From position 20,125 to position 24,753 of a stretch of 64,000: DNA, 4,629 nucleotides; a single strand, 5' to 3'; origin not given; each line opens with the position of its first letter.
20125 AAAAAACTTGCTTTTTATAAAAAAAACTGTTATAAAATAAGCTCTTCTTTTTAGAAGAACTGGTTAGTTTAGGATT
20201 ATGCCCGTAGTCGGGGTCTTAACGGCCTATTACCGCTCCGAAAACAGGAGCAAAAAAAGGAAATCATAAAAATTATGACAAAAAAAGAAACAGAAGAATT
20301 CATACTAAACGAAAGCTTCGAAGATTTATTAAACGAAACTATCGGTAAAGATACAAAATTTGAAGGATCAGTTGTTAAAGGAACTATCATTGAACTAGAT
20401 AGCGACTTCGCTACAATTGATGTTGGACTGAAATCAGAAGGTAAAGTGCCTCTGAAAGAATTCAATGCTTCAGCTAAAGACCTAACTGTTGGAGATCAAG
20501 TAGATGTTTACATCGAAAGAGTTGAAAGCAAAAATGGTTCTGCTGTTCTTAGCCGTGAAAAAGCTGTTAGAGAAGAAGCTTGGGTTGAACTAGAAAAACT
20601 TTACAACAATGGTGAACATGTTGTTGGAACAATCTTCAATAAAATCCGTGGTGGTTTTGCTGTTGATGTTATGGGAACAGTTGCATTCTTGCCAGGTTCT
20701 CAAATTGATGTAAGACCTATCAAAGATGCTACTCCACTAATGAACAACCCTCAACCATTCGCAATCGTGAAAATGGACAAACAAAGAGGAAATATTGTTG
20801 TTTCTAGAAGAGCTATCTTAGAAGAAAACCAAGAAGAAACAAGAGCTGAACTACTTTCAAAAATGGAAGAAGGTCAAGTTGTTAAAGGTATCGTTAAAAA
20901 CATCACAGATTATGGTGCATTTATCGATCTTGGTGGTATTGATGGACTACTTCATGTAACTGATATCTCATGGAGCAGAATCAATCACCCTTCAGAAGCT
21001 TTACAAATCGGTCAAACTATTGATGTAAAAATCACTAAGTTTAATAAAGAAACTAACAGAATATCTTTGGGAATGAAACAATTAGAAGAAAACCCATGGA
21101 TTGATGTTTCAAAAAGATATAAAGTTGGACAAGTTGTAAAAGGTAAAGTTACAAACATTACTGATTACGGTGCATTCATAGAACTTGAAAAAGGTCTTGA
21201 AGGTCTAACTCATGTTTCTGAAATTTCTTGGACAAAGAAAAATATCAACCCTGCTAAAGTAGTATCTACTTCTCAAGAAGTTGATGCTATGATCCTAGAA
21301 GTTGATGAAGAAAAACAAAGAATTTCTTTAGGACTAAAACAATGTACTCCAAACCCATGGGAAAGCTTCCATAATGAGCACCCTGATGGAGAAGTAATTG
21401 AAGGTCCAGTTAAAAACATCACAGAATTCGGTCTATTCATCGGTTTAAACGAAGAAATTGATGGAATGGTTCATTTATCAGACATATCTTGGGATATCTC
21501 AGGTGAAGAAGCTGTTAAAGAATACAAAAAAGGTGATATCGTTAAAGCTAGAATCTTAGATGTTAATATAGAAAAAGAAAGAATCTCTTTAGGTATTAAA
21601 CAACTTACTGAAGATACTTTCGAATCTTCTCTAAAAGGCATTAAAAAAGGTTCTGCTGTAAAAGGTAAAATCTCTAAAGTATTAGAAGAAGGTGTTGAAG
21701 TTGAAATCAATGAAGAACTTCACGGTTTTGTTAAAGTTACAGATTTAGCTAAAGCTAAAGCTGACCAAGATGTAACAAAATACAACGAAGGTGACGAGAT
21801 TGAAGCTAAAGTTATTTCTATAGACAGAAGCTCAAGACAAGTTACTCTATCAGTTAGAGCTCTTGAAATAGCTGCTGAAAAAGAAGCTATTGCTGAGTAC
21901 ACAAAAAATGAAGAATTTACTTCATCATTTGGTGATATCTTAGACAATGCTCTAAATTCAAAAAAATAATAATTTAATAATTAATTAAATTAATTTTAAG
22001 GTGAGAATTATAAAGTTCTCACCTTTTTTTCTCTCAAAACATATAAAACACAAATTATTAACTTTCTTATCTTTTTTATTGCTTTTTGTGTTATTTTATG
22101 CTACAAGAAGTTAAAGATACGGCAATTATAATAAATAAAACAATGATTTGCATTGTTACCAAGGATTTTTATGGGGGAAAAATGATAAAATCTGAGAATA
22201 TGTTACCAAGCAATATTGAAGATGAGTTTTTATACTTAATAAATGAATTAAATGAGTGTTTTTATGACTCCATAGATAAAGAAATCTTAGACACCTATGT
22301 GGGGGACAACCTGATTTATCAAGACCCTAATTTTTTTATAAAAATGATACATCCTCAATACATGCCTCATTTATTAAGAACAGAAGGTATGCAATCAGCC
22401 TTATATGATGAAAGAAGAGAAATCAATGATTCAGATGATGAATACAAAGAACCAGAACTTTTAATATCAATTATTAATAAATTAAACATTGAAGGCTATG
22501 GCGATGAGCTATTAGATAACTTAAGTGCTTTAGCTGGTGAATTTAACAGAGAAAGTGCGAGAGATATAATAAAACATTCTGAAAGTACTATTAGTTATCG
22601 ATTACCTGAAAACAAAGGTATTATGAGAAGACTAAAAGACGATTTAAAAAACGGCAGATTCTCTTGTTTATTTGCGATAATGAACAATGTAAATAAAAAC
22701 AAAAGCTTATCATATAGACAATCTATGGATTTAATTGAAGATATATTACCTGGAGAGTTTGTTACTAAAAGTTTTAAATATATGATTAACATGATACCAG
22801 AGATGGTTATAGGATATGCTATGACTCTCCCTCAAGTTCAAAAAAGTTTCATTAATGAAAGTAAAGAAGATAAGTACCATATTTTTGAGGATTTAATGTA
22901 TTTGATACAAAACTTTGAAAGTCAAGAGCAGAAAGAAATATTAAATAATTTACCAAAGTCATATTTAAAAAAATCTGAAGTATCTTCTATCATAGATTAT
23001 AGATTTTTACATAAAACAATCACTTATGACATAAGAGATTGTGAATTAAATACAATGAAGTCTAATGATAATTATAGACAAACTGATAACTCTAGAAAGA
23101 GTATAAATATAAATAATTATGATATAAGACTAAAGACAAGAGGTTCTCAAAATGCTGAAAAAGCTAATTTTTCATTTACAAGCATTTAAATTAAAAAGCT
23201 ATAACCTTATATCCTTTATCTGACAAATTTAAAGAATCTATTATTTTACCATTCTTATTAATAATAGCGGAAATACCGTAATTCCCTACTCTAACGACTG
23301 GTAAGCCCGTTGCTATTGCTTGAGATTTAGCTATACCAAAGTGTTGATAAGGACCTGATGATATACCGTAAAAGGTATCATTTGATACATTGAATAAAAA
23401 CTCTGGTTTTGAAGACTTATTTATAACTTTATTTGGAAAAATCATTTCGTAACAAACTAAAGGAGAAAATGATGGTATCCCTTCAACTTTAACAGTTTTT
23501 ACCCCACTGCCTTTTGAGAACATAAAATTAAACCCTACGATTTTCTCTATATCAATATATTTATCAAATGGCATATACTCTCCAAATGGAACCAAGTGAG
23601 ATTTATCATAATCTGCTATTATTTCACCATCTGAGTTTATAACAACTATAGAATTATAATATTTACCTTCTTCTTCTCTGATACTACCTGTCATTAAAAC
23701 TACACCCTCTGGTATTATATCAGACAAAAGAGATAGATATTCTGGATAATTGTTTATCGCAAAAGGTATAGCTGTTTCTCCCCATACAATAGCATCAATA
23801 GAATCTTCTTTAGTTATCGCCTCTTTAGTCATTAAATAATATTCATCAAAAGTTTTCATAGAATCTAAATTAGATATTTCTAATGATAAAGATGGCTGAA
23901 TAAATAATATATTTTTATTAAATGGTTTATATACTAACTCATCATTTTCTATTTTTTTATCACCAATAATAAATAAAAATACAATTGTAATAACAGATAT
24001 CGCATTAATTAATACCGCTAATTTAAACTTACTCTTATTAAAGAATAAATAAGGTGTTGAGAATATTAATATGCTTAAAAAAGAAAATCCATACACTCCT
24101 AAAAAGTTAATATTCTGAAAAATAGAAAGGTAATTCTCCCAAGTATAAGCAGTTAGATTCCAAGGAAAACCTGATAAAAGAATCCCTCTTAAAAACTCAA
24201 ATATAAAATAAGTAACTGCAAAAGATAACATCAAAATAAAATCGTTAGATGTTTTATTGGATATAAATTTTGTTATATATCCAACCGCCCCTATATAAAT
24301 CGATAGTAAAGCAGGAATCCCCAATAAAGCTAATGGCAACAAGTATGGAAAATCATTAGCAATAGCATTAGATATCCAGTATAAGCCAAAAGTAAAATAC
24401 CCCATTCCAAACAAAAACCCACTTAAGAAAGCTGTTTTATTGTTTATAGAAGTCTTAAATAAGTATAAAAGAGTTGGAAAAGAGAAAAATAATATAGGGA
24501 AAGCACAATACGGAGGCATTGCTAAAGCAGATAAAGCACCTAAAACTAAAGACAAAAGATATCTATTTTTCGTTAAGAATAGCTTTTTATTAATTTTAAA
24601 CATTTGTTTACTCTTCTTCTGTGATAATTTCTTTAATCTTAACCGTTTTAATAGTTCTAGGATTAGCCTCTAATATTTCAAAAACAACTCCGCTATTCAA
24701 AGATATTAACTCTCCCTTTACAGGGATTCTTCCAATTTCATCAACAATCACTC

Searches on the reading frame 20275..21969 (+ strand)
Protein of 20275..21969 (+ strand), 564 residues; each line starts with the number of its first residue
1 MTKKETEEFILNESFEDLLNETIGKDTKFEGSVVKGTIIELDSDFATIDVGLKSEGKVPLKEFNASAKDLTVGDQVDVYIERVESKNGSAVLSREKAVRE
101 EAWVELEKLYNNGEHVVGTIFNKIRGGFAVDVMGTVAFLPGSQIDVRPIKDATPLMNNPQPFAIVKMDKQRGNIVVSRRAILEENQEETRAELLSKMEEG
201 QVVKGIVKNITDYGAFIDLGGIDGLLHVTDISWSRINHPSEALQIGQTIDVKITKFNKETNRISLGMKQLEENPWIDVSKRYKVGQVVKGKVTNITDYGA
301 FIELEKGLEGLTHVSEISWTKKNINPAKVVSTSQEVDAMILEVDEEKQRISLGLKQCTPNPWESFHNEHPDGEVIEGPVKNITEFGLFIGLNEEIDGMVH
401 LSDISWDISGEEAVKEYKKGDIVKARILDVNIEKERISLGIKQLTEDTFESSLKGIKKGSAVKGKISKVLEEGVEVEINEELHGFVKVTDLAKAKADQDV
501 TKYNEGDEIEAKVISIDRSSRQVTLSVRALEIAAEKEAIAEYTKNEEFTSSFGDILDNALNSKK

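Call 45: search_protein_families(library=ncbifam, proteins=[window:20275-21969:+], max_evalue=1e-10)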
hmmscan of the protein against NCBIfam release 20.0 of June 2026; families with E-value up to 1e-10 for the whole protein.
window:20275-21969:+ (564 aa): 29 families (the best 25 are shown)
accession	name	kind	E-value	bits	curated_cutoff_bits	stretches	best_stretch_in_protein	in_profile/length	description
NF004955.0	PRK06299.1-5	equivalog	3.1e-249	827.9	878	1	11-563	8-562/566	30S ribosomal protein S1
NF004954.0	PRK06299.1-4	equivalog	5.1e-215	714.9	727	1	12-563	2-559/560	30S ribosomal protein S1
NF004952.0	PRK06299.1-2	equivalog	3.1e-213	709.3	524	1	11-561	29-579/580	30S ribosomal protein S1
NF004951.0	PRK06299.1-1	equivalog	1.2e-199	664.3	918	1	12-559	2-549/556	30S ribosomal protein S1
TIGR00717.1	rpsA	equivalog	8.2e-196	651.5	577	1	13-528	1-516/516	30S ribosomal protein S1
NF004953.0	PRK06299.1-3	equivalog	2e-170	567.9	720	1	13-557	30-567/580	30S ribosomal protein S1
NF000907.0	PRK00087.1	equivalog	9.5e-167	556.1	624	3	5-360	277-638/671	bifunctional 4-hydroxy-3-methylbut-2-enyl diphosphate reductase/30S ribosomal protein S1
NF005208.0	PRK06676.1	equivalog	2.5e-139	464.6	368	3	27-323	15-315/391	30S ribosomal protein S1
NF005911.0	PRK07899.1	equivalog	3e-121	405.5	691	3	15-318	22-327/486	30S ribosomal protein S1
NF010379.0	PRK13806.1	equivalog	1.7e-116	389.8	648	2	4-392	6-400/491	30S ribosomal protein S1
NF004956.0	PRK06299.1-6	equivalog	2.6e-111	372.9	711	1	4-560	6-553/554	30S ribosomal protein S1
NF005639.0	PRK07400.1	equivalog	1.5e-65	221.2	460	2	12-274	15-271/318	30S ribosomal protein S1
NF005973.0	PRK08059.1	equivalog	9e-61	203.4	148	4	279-362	2-84/123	S1 domain-containing post-transcriptional regulator GSP13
NF040579.1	S1_dom_CvfD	subfamily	1.2e-58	196.2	117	3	282-361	1-79/113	CvfD/Ygs/GSP13 family RNA-binding post-transcriptional regulator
NF008805.1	PRK11824.1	equivalog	4.5e-41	141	471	2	184-269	597-682/683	polyribonucleotide nucleotidyltransferase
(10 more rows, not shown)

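Call 46: find_homologous_proteins(query=window:20275-21969:+, max_evalue=1e-50)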
Query window:20275-21969:+ (564 aa): 8000 proteins with E <= 1e-50 among 8000 candidates; the best 120 are listed.
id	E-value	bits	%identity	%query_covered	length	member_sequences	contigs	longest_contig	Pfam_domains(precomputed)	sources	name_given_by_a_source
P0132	0.0e+0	1209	99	100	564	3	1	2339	PF00575.30,PF23459.2,PF24685.2,PF21710.4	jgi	jgi:small subunit ribosomal protein S1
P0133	0.0e+0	1058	86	100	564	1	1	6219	PF00575.30,PF23459.2,PF25522.2,PF24685.2,PF21710.4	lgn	-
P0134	0.0e+0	1045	84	100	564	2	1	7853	PF00575.30,PF23459.2,PF13509.13,PF25522.2,PF21710.4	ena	-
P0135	0.0e+0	1026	83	100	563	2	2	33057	PF00575.30,PF23459.2,PF13509.13,PF24685.2,PF21710.4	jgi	-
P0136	1.2e-260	884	-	-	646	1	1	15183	PF17092.12,PF00575.30,PF23459.2,PF13509.13,PF18614.8,PF21710.4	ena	-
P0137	7.9e-247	838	-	-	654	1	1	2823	PF17092.12,PF00575.30,PF23459.2,PF18614.8,PF21710.4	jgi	-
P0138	3.2e-243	826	-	-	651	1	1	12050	PF17092.12,PF00575.30,PF23459.2,PF21710.4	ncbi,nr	ncbi:MAG TPA: 30S ribosomal protein S1 [Devosia sp.]|nr:30S ribosomal protein S1 [Devosia sp.]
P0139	8.5e-231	785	61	99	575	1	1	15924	PF00575.30,PF23459.2,PF13509.13,PF18614.8,PF21710.4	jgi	jgi:small subunit ribosomal protein S1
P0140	1.8e-230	784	61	98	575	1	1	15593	PF00575.30,PF23459.2,PF13509.13,PF18614.8,PF21710.4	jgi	jgi:small subunit ribosomal protein S1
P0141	2.3e-230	784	61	99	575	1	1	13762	PF00575.30,PF23459.2,PF13509.13,PF18614.8,PF21710.4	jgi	jgi:small subunit ribosomal protein S1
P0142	3.6e-230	783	60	99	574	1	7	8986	PF00575.30,PF23459.2,PF18614.8,PF21710.4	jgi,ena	jgi:small subunit ribosomal protein S1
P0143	4.0e-230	783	-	-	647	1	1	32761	PF17092.12,PF00575.30,PF23459.2,PF21710.4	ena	-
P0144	4.5e-230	783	61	99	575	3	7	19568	PF00575.30,PF23459.2,PF18614.8,PF21710.4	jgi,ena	-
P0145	6.0e-230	783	61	98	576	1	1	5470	PF00575.30,PF23459.2,PF13509.13,PF18614.8,PF21710.4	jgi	jgi:small subunit ribosomal protein S1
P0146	9.1e-230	782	60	99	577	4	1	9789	PF00575.30,PF23459.2,PF18614.8,PF21710.4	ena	-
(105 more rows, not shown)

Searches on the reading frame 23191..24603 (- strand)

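Call 45: search_protein_families(library=ncbifam, proteins=[window:23191-24603:-], max_evalue=1e-10)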
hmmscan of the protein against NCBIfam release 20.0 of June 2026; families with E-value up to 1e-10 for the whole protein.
window:23191-24603:- (470 aa): 1 family
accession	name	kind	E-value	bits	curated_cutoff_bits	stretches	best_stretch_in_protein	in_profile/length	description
TIGR00546.1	lnt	equivalog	1.5e-72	245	132.9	1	65-454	1-395/395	apolipoprotein N-acyltransferase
